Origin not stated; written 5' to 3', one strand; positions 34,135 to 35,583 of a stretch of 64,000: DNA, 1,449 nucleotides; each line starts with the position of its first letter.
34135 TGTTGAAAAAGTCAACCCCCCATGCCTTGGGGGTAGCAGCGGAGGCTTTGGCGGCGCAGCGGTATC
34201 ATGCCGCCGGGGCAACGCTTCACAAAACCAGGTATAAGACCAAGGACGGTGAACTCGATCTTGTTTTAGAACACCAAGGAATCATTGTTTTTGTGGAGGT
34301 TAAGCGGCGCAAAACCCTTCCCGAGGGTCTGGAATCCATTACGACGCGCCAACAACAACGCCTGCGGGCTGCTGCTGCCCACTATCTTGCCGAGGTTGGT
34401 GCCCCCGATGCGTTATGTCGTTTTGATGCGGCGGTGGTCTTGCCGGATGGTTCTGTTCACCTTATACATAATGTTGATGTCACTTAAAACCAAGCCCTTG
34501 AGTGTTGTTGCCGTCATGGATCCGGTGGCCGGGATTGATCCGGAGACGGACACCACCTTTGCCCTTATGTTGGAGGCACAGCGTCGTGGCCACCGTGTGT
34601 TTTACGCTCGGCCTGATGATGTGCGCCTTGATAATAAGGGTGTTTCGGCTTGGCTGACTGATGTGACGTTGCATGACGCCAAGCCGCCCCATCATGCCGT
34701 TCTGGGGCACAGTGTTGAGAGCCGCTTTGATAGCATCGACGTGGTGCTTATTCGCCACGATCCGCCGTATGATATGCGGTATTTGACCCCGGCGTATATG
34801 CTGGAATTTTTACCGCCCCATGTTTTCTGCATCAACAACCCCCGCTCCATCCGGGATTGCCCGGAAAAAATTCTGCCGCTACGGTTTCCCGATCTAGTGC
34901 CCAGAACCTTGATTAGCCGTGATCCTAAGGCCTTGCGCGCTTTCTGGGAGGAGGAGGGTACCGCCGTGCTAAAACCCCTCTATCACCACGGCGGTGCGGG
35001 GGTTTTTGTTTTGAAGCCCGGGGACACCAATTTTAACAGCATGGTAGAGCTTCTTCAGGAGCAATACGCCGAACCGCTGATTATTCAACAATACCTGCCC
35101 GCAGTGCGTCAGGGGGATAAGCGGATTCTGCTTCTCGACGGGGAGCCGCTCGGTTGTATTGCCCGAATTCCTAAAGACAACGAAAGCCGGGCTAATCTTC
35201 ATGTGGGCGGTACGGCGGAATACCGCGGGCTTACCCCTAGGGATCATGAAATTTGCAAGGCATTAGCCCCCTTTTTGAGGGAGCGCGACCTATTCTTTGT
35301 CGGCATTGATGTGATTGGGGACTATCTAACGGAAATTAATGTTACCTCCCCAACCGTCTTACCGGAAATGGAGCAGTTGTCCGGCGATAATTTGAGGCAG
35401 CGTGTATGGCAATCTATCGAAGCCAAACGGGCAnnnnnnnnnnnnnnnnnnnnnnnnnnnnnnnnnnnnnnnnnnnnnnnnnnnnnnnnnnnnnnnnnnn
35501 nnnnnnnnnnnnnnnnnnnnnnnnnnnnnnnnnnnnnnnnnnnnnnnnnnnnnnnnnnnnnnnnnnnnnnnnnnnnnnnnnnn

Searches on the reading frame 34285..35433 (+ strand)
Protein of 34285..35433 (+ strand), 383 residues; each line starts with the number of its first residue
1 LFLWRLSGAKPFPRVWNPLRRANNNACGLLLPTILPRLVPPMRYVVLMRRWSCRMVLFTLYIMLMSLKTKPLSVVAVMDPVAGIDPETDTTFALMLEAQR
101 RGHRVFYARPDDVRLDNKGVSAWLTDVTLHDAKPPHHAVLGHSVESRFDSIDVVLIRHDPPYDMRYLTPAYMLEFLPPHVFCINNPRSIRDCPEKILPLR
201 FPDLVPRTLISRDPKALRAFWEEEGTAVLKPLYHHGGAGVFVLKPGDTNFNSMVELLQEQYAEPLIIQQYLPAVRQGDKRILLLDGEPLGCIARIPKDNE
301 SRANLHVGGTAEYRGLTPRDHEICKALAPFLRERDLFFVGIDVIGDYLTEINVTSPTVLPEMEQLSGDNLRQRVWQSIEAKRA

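Call 36: search_protein_families(library=pfam, proteins=[window:34285-35433:+], max_evalue=0.001)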
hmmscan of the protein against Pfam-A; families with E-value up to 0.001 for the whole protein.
window:34285-35433:+ (383 aa): 4 families
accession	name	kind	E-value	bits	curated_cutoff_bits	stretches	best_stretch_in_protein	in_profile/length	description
PF02955.21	GSH-S_ATP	-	9.9e-66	220.9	23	1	194-365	1-173/175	Prokaryotic glutathione synthetase, ATP-grasp domain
PF02951.20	GSH-S_N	-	1.1e-31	109.8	21.3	1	73-190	2-119/119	Prokaryotic glutathione synthetase, N-terminal domain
PF08443.16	RimK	-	1.6e-12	47.9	21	1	205-374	18-184/188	RimK-like ATP-grasp domain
PF14398.11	ATPgrasp_YheCD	-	0.00074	19.3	26.8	0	203-275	27-118/255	YheC/D like ATP-grasp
